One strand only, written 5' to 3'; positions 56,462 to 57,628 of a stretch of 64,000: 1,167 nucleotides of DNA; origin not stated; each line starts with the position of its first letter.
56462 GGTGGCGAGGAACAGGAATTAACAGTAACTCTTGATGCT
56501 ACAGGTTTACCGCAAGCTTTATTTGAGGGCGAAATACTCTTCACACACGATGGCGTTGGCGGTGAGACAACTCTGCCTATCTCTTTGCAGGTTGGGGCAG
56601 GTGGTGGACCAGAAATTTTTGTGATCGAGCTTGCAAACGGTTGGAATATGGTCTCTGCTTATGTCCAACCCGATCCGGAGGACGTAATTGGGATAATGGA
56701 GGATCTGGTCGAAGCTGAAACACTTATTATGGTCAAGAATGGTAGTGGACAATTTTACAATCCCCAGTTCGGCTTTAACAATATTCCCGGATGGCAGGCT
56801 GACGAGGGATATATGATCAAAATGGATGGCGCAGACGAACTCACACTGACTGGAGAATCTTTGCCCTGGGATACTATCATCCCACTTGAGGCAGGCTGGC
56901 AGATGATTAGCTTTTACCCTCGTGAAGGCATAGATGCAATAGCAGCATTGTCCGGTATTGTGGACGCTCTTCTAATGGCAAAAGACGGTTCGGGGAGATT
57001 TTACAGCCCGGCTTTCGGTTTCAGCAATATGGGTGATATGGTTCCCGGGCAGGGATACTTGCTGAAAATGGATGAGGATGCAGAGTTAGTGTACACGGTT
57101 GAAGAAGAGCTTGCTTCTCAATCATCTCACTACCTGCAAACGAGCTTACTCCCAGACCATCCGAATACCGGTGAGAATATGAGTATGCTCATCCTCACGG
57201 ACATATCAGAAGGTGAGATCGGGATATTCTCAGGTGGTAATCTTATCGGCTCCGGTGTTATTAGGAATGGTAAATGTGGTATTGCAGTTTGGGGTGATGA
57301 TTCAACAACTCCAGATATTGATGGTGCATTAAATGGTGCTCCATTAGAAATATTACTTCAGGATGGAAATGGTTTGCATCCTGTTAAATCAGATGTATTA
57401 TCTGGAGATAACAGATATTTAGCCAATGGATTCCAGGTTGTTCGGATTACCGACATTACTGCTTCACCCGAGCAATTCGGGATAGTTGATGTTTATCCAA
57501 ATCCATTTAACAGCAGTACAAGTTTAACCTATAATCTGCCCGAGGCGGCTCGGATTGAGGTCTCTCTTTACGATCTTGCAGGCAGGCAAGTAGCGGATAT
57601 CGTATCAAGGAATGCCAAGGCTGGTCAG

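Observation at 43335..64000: Six-gene tandem array (plus two inverted copies at 2.1-9.7 kb) of 'variable head / constant stalk' T9SS surface proteins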

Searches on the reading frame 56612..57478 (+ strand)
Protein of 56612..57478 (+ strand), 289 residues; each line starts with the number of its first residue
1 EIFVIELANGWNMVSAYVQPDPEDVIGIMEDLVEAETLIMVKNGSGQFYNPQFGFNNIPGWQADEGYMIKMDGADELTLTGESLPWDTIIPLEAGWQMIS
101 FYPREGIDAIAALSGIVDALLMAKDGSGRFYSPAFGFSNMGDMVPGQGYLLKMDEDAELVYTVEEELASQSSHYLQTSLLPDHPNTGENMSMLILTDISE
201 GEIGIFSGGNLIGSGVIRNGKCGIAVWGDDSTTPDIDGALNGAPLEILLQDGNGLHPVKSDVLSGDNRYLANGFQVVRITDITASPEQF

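Call 21: search_solved_structures(query=A2, max_evalue=10, show_alignments=2)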
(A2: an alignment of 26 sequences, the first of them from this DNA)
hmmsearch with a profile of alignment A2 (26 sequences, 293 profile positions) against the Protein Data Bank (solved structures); distinct sequences matched with E-value up to 10: 2.
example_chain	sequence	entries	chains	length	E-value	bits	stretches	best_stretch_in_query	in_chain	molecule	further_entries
5kc1_C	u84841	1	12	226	0.21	13.6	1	164-224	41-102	Autophagy-related protein 38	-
8vhx_C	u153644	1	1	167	1.3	11.1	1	73-133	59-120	Tail terminator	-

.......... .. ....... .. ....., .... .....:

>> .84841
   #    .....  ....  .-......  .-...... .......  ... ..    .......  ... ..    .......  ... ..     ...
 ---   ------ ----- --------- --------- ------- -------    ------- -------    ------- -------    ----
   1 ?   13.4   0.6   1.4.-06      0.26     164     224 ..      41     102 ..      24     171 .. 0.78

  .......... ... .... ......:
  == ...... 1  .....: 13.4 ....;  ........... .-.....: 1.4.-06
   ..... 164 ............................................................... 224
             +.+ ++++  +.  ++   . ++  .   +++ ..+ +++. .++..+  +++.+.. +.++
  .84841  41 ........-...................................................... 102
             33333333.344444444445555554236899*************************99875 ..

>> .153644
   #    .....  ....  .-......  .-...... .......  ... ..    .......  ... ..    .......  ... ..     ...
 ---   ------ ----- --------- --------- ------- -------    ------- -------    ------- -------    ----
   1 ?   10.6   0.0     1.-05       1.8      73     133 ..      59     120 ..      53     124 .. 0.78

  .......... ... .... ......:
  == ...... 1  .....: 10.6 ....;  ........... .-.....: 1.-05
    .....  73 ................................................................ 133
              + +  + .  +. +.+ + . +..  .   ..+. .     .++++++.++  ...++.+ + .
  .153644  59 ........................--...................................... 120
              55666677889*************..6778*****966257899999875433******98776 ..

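Call 22: search_protein_families(library=pfam, proteins=[window:56612-57478:+], max_evalue=10)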
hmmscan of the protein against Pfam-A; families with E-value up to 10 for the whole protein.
window:56612-57478:+ (289 aa): 0 families

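Call 27: find_related_loci(query=A2, collection=genome_contigs, flank=10000)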
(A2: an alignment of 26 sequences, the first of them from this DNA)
Query A2 (289 aa) in genome_contigs; peptide patterns used: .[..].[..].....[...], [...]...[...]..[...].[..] (x = any residue, [..] = any of these).
337 stretches matched a pattern; 206 encode a relative of the query (tblastn E <= 1e-3); the best 80 are kept; 70 distinct loci.
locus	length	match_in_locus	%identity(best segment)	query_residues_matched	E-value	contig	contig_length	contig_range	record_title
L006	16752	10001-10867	70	1-289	4e-137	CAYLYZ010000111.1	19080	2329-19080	MAG TPA_asm: uncultured bacterium isolate SRP077602_co7_566 genome assembly, contig: NODE_14274_length_19080_cov_20.9797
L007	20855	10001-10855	68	5-289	1e-133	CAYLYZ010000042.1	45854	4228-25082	MAG TPA_asm: uncultured bacterium isolate SRP077602_co7_566 genome assembly, contig: NODE_3580_length_45854_cov_20.39350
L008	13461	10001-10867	66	1-289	2e-129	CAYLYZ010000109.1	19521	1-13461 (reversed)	MAG TPA_asm: uncultured bacterium isolate SRP077602_co7_566 genome assembly, contig: NODE_13853_length_19521_cov_19.3598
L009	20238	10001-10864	65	1-289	2e-124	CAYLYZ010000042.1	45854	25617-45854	MAG TPA_asm: uncultured bacterium isolate SRP077602_co7_566 genome assembly, contig: NODE_3580_length_45854_cov_20.39350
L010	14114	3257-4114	65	4-289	1e-123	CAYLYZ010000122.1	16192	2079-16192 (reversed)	MAG TPA_asm: uncultured bacterium isolate SRP077602_co7_566 genome assembly, contig: NODE_17429_length_16192_cov_19.6591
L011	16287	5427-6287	63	3-289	9e-116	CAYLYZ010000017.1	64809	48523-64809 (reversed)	MAG TPA_asm: uncultured bacterium isolate SRP077602_co7_566 genome assembly, contig: NODE_1768_length_64809_cov_19.39117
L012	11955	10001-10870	60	1-287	9e-108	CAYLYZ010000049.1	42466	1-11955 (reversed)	MAG TPA_asm: uncultured bacterium isolate SRP077602_co7_566 genome assembly, contig: NODE_4128_length_42466_cov_20.26830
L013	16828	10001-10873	55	3-289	5e-101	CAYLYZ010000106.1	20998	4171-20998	MAG TPA_asm: uncultured bacterium isolate SRP077602_co7_566 genome assembly, contig: NODE_12569_length_20998_cov_20.3159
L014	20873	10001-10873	54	4-289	5e-96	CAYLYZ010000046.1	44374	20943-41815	MAG TPA_asm: uncultured bacterium isolate SRP077602_co7_566 genome assembly, contig: NODE_3835_length_44374_cov_19.34364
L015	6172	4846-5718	54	3-289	4e-93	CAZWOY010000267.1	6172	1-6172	MAG TPA_asm: uncultured bacterium isolate SRP141376_co4_90 genome assembly, contig: NODE_20587_length_6172_cov_4.919568,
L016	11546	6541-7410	51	4-289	4e-91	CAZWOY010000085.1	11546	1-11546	MAG TPA_asm: uncultured bacterium isolate SRP141376_co4_90 genome assembly, contig: NODE_9272_length_11546_cov_5.302411,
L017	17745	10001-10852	51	4-289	4e-90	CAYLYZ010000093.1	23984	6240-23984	MAG TPA_asm: uncultured bacterium isolate SRP077602_co7_566 genome assembly, contig: NODE_10520_length_23984_cov_18.3447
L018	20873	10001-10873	53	4-289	2e-90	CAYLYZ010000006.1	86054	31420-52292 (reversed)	MAG TPA_asm: uncultured bacterium isolate SRP077602_co7_566 genome assembly, contig: NODE_914_length_86054_cov_20.654310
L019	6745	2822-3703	52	4-289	1e-89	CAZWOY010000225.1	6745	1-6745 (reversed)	MAG TPA_asm: uncultured bacterium isolate SRP141376_co4_90 genome assembly, contig: NODE_18196_length_6745_cov_5.124066,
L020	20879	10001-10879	51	5-289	2e-89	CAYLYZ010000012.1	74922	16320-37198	MAG TPA_asm: uncultured bacterium isolate SRP077602_co7_566 genome assembly, contig: NODE_1282_length_74922_cov_20.22374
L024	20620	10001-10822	54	4-280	2e-88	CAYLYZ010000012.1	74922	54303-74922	MAG TPA_asm: uncultured bacterium isolate SRP077602_co7_566 genome assembly, contig: NODE_1282_length_74922_cov_20.22374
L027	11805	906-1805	50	4-289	8e-85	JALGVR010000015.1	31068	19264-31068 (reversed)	MAG: bacterium isolate Meg19_1012_Bin_198 Meg19_1012_Bin_198_scaffold_2597, whole genome shotgun sequence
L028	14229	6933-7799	49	4-289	1e-84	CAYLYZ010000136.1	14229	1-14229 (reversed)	MAG TPA_asm: uncultured bacterium isolate SRP077602_co7_566 genome assembly, contig: NODE_20357_length_14229_cov_19.0005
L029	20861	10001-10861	50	4-289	1e-83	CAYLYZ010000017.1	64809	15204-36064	MAG TPA_asm: uncultured bacterium isolate SRP077602_co7_566 genome assembly, contig: NODE_1768_length_64809_cov_19.39117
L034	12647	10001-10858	47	4-289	6e-82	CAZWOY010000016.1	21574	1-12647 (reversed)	MAG TPA_asm: uncultured bacterium isolate SRP141376_co4_90 genome assembly, contig: NODE_4282_length_21574_cov_4.962452,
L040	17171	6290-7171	48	4-289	6e-81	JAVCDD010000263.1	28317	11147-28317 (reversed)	MAG: Candidatus Hatepunaea meridiana isolate MAG_3300035698_979 Ga0374944_591257, whole genome shotgun sequence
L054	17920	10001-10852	46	4-286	2e-75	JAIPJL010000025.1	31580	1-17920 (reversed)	MAG: bacterium isolate Tobar14m-G34 Tobar14m-C851, whole genome shotgun sequence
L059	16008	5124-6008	46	4-289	2e-73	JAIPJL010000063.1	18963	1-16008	MAG: bacterium isolate Tobar14m-G34 Tobar14m-C1813, whole genome shotgun sequence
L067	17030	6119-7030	43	5-289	6e-69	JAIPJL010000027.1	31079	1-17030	MAG: bacterium isolate Tobar14m-G34 Tobar14m-C872, whole genome shotgun sequence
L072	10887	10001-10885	44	5-280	9e-68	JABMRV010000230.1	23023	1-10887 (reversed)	MAG: bacterium isolate bin.11 k141_6453682, whole genome shotgun sequence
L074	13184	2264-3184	40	4-289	1e-65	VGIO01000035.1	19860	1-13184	MAG: Calditrichaeota bacterium isolate K_DeepCast_250m_m2_227 K_DeepCast_250m_m2_227_Ga0194125_10005222, whole genome sh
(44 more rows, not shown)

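Call 28: predict_structure(alignment_id=A2)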
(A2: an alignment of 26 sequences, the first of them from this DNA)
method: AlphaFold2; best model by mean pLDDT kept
length: 289 residues; sequences in the alignment: 26
mean_pLDDT: 91.8   pTM: 0.87
mean pLDDT of the five models: 91.8, 91.6, 91.5, 91.0, 90.9
residues with pLDDT >= 90: 244; 70-90: 28; 50-70: 13; < 50: 4
segments of 3 or more residues with pLDDT < 50: none
pLDDT, mean of each block of 10 residues (from residue 1): 96 95 96 97 95 96 94 97 94 95 92 95 96 95 93 97 63 71 92 94 95 94 96 91 96 91 96 96 62
secondary structure, 60 per line:
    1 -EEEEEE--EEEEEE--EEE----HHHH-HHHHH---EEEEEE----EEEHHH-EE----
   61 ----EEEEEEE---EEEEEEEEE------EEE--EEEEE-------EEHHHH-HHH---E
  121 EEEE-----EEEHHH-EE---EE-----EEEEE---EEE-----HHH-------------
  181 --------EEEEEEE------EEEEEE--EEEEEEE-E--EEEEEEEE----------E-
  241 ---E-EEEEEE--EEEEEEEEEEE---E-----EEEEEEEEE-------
elements in order: E2-7 E10-15 E18-20 H25-28 H30-34 E38-43 E48-50 E65-71 E75-83 E90-92 E95-99 H109-112 E120-124 E130-132 E149-153 E157-159 E189-195 E202-207 E210-216 E221-228 E246-251 E254-264 E274-282

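Call 31: fold_search(model_id=the predicted structure, library=pdb)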
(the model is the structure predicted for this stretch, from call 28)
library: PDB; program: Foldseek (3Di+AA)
matches with E <= 10: 502; with E <= 0.001: 0
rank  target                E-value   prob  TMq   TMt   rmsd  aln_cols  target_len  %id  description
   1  7vcn_B                2.9e-02  0.11  0.15  0.11  27.1       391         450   10  Crystal Structure of PitA fragment from pilus islet-2 of Streptococcus oralis with Tb-Xo4 (released 2022-07-13)
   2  9lwf_U                3.4e-02  0.10  0.16  0.16  17.1       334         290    8  Cryo-EM structure of dual sensor bound GATOR2 complex (released 2025-08-13)
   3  7vcr_A                4.3e-02  0.10  0.15  0.10  24.9       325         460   11  Crystal Structure of PitA fragment from pilus islet-2 of Streptococcus oralis (released 2022-06-01)
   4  7dm0_A                5.0e-02  0.20  0.14  0.23  18.0       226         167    8  Biofilm associated protein - C region (released 2021-12-15)
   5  3v0c                  5.3e-02  0.07  0.14  0.05  19.9       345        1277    8  4.3 angstrom crystal structure of an inactive BoNT/A (E224Q/R363A/Y366F) (released 2012-03-14)
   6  6d8k_C                5.6e-02  0.05  0.11  0.07  20.0       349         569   10  Bacteroides multiple species beta-glucuronidase (released 2018-10-17)
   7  3hn3_B                5.6e-02  0.04  0.11  0.06  22.5       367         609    7  Human beta-glucuronidase at 1.7 A resolution (released 2009-12-01)
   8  3bta                  5.9e-02  0.06  0.14  0.05  20.1       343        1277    8  CRYSTAL STRUCTURE OF BOTULINUM NEUROTOXIN SEROTYPE A (released 1999-10-01)
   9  6bbt_A                6.5e-02  0.12  0.18  0.19  19.3       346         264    7  Structure of the major pilin protein (T-13) from Streptococcus pyogenes serotype GAS131465 (released 2018-10-24)
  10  5gt8_A                8.1e-02  0.08  0.16  0.16  16.5       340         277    8  Crystal Structure of apo-CASTOR1 (released 2017-08-23)
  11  7sf2_C                8.5e-02  0.06  0.12  0.07  18.7       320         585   12  Crystal Structure of Beta-Galactosidase from Bacteroides cellulosilyticus (released 2021-11-03)
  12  5fmv_A                8.5e-02  0.04  0.11  0.10  29.7       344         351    8  Crystal structure of human CD45 extracellular region, domains d1-d4 (released 2016-03-23)
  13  9y45_A                9.0e-02  0.06  0.14  0.05  20.7       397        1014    8  His-tagged beta galactosidase (LacZ) on a Ni-NTA lipid monolayer grid (released 2025-11-26)
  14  3vd4_A                9.5e-02  0.03  0.11  0.04  21.4       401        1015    9  E. coli (lacZ) beta-galactosidase (N460D) in complex with IPTG (released 2012-04-11)
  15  5i2c_C                1.1e-01  0.06  0.15  0.15  17.4       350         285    8  Arginine-bound CASTOR1 from Homo sapiens (released 2016-08-10)
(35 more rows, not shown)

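Call 66: search_protein_representatives(alignment_id=A2)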
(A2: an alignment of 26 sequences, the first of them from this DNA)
Query: 26 sequences, 293 profile positions. Proteins with E-value up to 0.001 (for the whole library): 12397; up to 1e-10: 7258; up to 1e-30: 2290. The best 150 are listed.
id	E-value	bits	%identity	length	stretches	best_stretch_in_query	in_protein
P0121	9.1e-158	540.1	-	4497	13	187-285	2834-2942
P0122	3.2e-152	521.9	-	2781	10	185-289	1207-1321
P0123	1.2e-151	520.0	-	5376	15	185-286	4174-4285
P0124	1.2e-143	493.7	-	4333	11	3-291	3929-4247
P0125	4.2e-129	446.0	-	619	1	2-293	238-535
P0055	5.7e-129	445.6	-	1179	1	2-293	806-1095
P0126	3.4e-128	443.0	-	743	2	5-292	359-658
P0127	1.4e-124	431.2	-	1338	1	2-293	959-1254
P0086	2.0e-124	430.7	-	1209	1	1-293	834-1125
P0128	3.7e-124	429.8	-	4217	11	3-291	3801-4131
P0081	2.4e-122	423.8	-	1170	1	2-293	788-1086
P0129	4.1e-122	423.0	-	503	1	2-293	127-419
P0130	5.3e-121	419.4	-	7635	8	3-293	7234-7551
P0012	1.4e-119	414.8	-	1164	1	2-293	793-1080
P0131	4.9e-119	412.9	-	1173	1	3-293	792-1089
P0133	8.9e-118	408.8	-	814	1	3-284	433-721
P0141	1.7e-114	398.0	-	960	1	2-293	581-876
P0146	1.2e-108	378.9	-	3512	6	4-293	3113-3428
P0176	6.4e-98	343.6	-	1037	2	2-292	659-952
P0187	5.5e-96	337.3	-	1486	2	2-285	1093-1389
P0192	1.2e-94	332.9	-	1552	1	2-293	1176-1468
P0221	1.2e-88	313.2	-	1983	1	5-293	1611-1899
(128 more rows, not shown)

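Call 67: search_protein_families(library=pfam, proteins=[P0125, P0126, P0133, P0141, P0176, P0127, P0192, P0221], max_evalue=0.00001)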
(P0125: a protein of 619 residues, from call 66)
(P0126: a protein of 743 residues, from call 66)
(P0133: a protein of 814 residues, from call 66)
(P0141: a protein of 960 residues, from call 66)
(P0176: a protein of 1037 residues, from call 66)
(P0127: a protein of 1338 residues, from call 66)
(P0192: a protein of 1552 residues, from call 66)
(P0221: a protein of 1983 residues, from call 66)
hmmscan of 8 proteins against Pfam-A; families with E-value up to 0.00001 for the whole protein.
P0125 (619 aa): 1 family
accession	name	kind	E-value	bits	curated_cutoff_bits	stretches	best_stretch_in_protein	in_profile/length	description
PF18962.6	Por_Secre_tail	-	1.5e-11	44.8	27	1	541-616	2-74/75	Secretion system C-terminal sorting domain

P0126 (743 aa): 1 family
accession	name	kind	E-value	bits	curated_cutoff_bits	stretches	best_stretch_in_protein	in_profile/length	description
PF18962.6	Por_Secre_tail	-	2.4e-08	34.6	27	1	665-740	2-74/75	Secretion system C-terminal sorting domain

P0133 (814 aa): 2 families
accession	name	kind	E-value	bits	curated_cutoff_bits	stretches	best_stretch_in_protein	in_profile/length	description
PF15902.12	Sortilin-Vps10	-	6.5e-09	35.5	33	0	102-181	3-87/446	Sortilin, neurotensin receptor 3,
PF18962.6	Por_Secre_tail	-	1e-08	35.8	27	1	736-811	2-74/75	Secretion system C-terminal sorting domain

P0141 (960 aa): 8 families
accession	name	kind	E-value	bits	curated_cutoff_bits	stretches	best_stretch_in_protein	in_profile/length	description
PF22544.2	HYDIN_VesB_CFA65-like_Ig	-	2.7e-12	47.2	25.5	0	136-227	9-98/100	HYDIN/CFA65/VesB-like, Ig-like domain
PF18962.6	Por_Secre_tail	-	7.3e-12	45.8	27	1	881-957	1-74/75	Secretion system C-terminal sorting domain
PF24507.1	Ig_CFAP65_4th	-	2.7e-09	37.8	27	0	152-199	2-49/76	CFAP65, fourth Ig-like domain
PF22076.2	Cep192_D6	-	5.2e-08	33.5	35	1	129-226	3-100/101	Cep192 domain 6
PF19190.6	BACON_2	-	1.5e-07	31.7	25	0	132-204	4-73/94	Viral BACON domain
PF22067.2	Cep192_D3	-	3.6e-07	30.6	27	0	32-100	9-77/99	Cep192 domain 3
PF13860.13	FlgD_ig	-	1.4e-06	28.6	27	0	890-935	12-58/79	FlgD Ig-like domain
PF15780.11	ASH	-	1.9e-06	28.4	27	0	32-101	14-85/98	Abnormal spindle-like microcephaly-assoc'd, ASPM-SPD-2-Hydin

P0176 (1037 aa): 6 families
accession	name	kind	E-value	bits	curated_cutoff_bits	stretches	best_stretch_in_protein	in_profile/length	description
PF22544.2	HYDIN_VesB_CFA65-like_Ig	-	7.5e-17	61.8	25.5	2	445-528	18-98/100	HYDIN/CFA65/VesB-like, Ig-like domain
PF22073.2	Cep192_D4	-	1.6e-15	57.7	35.5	2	320-423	2-111/112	Cep192 domain 4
PF12371.14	TMEM131_like_N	-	1e-09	38.9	28.8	0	433-514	4-83/84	Transmembrane protein 131-like N-terminal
PF15780.11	ASH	-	4.4e-09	36.9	27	0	328-409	13-92/98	Abnormal spindle-like microcephaly-assoc'd, ASPM-SPD-2-Hydin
PF13229.12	Beta_helix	-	1.1e-08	35.3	25.9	1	108-239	40-156/158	Right handed beta helix region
PF18962.6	Por_Secre_tail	-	4.8e-07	30.4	27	1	959-1033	2-73/75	Secretion system C-terminal sorting domain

P0127 (1338 aa): 3 families
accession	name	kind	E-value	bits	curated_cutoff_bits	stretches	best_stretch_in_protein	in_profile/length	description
PF13620.12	CarboxypepD_reg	-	4e-13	50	32.3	1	532-606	3-81/82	Carboxypeptidase regulatory-like domain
PF13715.12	CarbopepD_reg_2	-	1.6e-08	34.9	32.2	1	533-607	3-77/88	CarboxypepD_reg-like domain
PF18962.6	Por_Secre_tail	-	8.9e-06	26.4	27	0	1261-1333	3-72/75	Secretion system C-terminal sorting domain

P0192 (1552 aa): 5 families
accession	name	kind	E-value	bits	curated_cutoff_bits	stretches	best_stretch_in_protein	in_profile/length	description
PF25778.1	DUF7948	-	3.8e-40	138.7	27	1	45-290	1-214/214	Domain of unknown function (DUF7948)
PF13620.12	CarboxypepD_reg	-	1e-11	45.4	32.3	1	749-824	2-81/82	Carboxypeptidase regulatory-like domain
PF06739.17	SBBP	-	2.5e-08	34.2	20.5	0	619-654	2-38/38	Beta-propeller repeat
PF18962.6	Por_Secre_tail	-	3.7e-07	30.8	27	1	1474-1544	2-69/75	Secretion system C-terminal sorting domain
PF13715.12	CarbopepD_reg_2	-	2.2e-06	28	32.2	1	751-827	3-79/88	CarboxypepD_reg-like domain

P0221 (1983 aa): 4 families
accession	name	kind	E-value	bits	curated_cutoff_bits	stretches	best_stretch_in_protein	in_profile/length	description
PF01364.23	Peptidase_C25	-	1.3e-14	54.7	23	1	246-464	1-233/374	Peptidase family C25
PF18962.6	Por_Secre_tail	-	6.1e-10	39.7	27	1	1905-1979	2-73/75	Secretion system C-terminal sorting domain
PF13620.12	CarboxypepD_reg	-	2.3e-08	34.7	32.3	1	1183-1259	2-81/82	Carboxypeptidase regulatory-like domain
PF08126.16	Propeptide_C25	-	2.2e-06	27.3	22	0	40-197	10-175/205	Propeptide_C25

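Call 72: search_protein_families(library=pfam, proteins=[L018:16083-19718:+, L028:753-4139:-, L027:3-1235:-, L029:12409-13464:-, L024:16184-17413:-, L034:11216-12595:+], max_evalue=0.0001)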
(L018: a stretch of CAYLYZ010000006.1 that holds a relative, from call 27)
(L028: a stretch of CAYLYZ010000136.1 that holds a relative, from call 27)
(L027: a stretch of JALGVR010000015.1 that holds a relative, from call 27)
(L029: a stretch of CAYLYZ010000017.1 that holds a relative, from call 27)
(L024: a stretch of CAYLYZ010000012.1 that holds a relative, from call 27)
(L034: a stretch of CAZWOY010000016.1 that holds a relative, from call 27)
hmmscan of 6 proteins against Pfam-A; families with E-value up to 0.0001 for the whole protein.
L018:16083-19718:+ (1212 aa): 11 families
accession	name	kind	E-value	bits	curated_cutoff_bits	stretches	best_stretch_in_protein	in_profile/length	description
PF08447.18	PAS_3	-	7.9e-28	97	25.6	1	311-397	2-88/89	PAS fold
PF02518.31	HATPase_c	-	1.4e-22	80.7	26.4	1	951-1072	2-110/111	Histidine kinase-, DNA gyrase B-, and HSP90-like ATPase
PF13185.12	GAF_2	-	5.3e-22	78.9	28.6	1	558-694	2-128/136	GAF domain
PF11845.13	Tll0287-like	-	4.5e-20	73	24.1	1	124-232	32-144/144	Tll0287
PF13426.13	PAS_9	-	6.8e-20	71.7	27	2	725-827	1-103/103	PAS domain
PF00072.30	Response_reg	-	2.4e-19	70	30.2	1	1095-1206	1-110/111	Response regulator receiver domain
PF00989.32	PAS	-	1.2e-17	64.3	22.6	2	715-806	1-92/113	PAS fold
PF13188.13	PAS_8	-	1.5e-16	60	21.8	1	715-762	1-46/65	PAS domain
PF08448.16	PAS_4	-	1.3e-13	51.5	23.1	0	721-828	1-108/110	PAS fold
PF01590.32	GAF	-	3.6e-09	37.7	22.4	1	561-697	3-129/133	GAF domain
PF00512.31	HisKA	-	7.6e-09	35.9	26.9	1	845-907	3-64/66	His Kinase A (phospho-acceptor) domain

L028:753-4139:- (1129 aa): 8 families
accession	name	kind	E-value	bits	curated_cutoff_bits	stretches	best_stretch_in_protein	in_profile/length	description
PF13426.13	PAS_9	-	8.3e-55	183.9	27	4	572-672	1-103/103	PAS domain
PF00989.32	PAS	-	2.2e-44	150.5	22.6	3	440-551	2-113/113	PAS fold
PF08447.18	PAS_3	-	2e-43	147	25.6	3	336-421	2-89/89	PAS fold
PF08448.16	PAS_4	-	1.9e-33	115.4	23.1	3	447-555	3-109/110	PAS fold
PF13188.13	PAS_8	-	1.8e-28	97.9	21.8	2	190-249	2-61/65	PAS domain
PF02518.31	HATPase_c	-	3.1e-25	89.2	26.4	1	1018-1120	5-109/111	Histidine kinase-, DNA gyrase B-, and HSP90-like ATPase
PF01590.32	GAF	-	5.5e-09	37.1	22.4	1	702-845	1-130/133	GAF domain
PF00512.31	HisKA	-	2.7e-06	27.8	26.9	0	887-972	2-64/66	His Kinase A (phospho-acceptor) domain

L027:3-1235:- (411 aa): 0 families

L029:12409-13464:- (352 aa): 3 families
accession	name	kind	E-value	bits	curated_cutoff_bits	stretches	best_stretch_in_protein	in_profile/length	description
PF00005.33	ABC_tran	-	1.1e-27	97.7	25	1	54-213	2-137/137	ABC transporter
PF08352.17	oligo_HPY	-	1.8e-19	70.3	27.1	1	266-330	2-65/65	Oligopeptide/dipeptide transporter, C-terminal region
PF13304.12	AAA_21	-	4.2e-07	30.8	27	1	181-249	234-303/304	AAA domain, putative AbiEii toxin, Type IV TA system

L024:16184-17413:- (410 aa): 1 family
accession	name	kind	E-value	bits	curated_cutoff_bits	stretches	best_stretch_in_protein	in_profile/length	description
PF03739.19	LptF_LptG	-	4.4e-87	292.8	27.9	1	23-385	1-352/353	Lipopolysaccharide export system permease LptF/LptG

L034:11216-12595:+ (460 aa): 2 families
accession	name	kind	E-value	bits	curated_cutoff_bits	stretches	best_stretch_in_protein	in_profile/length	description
PF02913.24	FAD-oxidase_C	-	8.2e-61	206.3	21.2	1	217-457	1-248/248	FAD linked oxidases, C-terminal domain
PF01565.28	FAD_binding_4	-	2.1e-40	138.1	26.4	1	44-182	2-139/139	FAD binding domain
